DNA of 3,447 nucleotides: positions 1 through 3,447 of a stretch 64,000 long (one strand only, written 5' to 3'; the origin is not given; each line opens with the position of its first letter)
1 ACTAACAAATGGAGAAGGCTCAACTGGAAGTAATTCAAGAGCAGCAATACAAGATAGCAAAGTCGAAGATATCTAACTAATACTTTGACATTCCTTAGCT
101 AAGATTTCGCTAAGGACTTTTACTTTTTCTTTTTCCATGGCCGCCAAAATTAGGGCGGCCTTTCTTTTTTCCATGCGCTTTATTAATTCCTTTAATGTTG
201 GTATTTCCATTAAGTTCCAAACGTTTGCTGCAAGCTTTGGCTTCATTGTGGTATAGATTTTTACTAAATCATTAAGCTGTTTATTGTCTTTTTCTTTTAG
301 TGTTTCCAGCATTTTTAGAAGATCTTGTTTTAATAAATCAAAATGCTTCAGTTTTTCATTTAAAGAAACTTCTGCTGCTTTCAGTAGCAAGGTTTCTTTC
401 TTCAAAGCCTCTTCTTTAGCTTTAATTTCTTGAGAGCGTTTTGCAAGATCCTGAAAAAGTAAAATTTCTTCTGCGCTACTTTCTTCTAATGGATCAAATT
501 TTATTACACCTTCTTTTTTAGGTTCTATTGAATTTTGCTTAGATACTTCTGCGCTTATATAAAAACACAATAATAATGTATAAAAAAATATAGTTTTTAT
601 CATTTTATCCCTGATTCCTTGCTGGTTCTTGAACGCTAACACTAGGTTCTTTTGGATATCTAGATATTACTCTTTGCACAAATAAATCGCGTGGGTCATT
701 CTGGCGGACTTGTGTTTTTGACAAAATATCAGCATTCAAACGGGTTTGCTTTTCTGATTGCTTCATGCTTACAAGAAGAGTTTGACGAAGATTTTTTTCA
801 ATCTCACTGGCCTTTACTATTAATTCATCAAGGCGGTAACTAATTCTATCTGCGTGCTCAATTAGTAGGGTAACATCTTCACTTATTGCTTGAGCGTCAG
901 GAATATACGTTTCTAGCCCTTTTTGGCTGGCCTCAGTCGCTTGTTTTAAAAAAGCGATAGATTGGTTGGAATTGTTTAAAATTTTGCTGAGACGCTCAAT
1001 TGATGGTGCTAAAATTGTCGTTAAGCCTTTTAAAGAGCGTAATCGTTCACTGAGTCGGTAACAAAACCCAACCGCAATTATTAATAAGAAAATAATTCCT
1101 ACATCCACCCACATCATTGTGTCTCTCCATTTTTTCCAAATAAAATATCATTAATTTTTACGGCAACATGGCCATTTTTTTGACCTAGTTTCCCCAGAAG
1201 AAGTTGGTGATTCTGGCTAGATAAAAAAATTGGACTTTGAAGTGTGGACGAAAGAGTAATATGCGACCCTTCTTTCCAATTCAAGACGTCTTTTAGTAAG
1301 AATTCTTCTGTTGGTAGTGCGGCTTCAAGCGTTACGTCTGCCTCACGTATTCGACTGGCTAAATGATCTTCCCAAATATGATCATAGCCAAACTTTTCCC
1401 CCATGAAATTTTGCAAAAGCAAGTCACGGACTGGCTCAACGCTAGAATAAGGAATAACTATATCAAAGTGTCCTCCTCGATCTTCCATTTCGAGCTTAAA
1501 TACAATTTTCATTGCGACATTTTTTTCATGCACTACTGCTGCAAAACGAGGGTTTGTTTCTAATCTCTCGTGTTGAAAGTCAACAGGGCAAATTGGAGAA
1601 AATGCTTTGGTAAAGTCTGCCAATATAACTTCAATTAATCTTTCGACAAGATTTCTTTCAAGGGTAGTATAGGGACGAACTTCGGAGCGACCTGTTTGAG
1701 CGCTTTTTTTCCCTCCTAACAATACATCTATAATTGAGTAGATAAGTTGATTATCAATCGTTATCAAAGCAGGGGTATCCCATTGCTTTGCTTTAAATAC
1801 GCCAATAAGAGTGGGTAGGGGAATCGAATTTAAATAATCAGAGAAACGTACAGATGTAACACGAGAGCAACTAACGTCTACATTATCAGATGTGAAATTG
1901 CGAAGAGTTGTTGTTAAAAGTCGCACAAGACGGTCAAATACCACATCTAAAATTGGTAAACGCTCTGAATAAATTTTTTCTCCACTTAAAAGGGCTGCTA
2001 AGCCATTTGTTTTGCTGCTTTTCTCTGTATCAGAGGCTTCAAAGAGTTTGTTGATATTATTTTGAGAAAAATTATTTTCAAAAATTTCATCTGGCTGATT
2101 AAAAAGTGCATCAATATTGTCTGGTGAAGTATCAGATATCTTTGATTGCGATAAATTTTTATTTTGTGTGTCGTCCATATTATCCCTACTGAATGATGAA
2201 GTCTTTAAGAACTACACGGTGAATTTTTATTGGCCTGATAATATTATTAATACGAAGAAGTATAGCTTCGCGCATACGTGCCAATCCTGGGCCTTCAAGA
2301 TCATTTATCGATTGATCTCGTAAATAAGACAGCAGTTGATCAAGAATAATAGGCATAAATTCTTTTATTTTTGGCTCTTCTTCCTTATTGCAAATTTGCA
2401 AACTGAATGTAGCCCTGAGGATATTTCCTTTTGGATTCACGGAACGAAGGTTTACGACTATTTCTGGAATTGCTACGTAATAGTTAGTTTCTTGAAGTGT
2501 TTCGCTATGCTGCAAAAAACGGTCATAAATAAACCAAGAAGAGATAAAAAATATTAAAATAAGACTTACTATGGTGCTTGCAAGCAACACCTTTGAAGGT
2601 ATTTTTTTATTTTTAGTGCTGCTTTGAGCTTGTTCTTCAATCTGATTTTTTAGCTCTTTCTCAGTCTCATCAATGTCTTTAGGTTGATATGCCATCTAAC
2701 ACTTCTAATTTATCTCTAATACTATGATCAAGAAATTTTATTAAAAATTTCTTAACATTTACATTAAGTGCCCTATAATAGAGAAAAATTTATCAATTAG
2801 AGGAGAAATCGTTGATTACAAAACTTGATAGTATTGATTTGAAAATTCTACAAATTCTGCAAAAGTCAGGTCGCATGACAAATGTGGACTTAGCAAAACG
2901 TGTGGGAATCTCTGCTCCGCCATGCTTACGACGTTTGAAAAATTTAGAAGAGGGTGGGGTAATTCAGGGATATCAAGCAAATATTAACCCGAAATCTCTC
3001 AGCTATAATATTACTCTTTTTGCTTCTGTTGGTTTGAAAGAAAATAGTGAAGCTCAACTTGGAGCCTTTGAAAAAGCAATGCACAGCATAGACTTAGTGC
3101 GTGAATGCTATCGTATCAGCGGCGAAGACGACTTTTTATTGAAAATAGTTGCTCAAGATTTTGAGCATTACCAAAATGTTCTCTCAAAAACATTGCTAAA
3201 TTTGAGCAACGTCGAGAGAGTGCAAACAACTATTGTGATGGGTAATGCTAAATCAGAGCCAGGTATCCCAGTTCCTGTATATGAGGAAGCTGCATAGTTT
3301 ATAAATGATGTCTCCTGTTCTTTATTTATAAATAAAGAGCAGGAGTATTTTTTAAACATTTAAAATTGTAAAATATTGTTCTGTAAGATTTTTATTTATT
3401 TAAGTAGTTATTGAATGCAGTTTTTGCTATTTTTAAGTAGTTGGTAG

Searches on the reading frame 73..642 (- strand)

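Call 31: search_protein_families(library=pfam, proteins=[window:73-642:-], max_evalue=0.001)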
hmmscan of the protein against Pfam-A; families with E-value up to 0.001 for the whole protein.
window:73-642:- (189 aa): 1 family
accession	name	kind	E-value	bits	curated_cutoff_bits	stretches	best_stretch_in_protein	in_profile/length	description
PF03448.22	MgtE_N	-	0.00073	20.5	25.9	1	124-181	16-73/102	MgtE intracellular N domain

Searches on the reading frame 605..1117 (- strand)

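Call 31: search_protein_families(library=pfam, proteins=[window:605-1117:-], max_evalue=0.001)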
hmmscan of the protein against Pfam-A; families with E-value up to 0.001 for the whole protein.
window:605-1117:- (170 aa): 1 family
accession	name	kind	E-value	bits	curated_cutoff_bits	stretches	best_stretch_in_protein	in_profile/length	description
PF20072.4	DUF6468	-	1.7e-06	28.5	26.9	1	38-101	10-73/76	Domain of unknown function (DUF6468)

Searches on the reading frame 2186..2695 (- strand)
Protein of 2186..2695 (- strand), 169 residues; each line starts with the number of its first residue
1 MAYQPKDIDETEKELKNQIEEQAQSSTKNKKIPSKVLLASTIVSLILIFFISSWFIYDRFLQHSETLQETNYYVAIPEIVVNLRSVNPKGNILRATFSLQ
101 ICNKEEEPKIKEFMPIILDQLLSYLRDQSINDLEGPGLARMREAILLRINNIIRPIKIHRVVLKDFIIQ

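Call 31: search_protein_families(library=pfam, proteins=[window:2186-2695:-], max_evalue=0.001)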
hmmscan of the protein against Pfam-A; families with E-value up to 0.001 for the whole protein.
window:2186-2695:- (169 aa): 1 family
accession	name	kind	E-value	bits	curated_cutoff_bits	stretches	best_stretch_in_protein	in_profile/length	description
PF03748.19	FliL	-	5.4e-17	62.7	24.6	1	73-169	1-103/103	Flagellar basal body-associated protein FliL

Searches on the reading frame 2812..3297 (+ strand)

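Call 31: search_protein_families(library=pfam, proteins=[window:2812-3297:+], max_evalue=0.001)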
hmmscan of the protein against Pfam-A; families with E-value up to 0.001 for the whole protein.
window:2812-3297:+ (161 aa): 5 families
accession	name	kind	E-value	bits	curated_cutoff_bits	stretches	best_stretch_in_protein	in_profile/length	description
PF01037.27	AsnC_trans_reg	-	1.1e-19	70.6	25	1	76-143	6-71/73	Lrp/AsnC ligand binding domain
PF13412.12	HTH_24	-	1.1e-19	70.2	21.9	1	5-52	1-48/48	Winged helix-turn-helix DNA-binding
PF13404.12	HTH_AsnC-type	-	5.6e-16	58.5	27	1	5-46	1-42/42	AsnC-type helix-turn-helix domain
PF12840.13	HTH_20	-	0.00013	22.3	27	0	10-51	7-48/51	Helix-turn-helix domain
PF01047.28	MarR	-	0.00018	21.8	24.6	1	10-52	6-48/59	MarR family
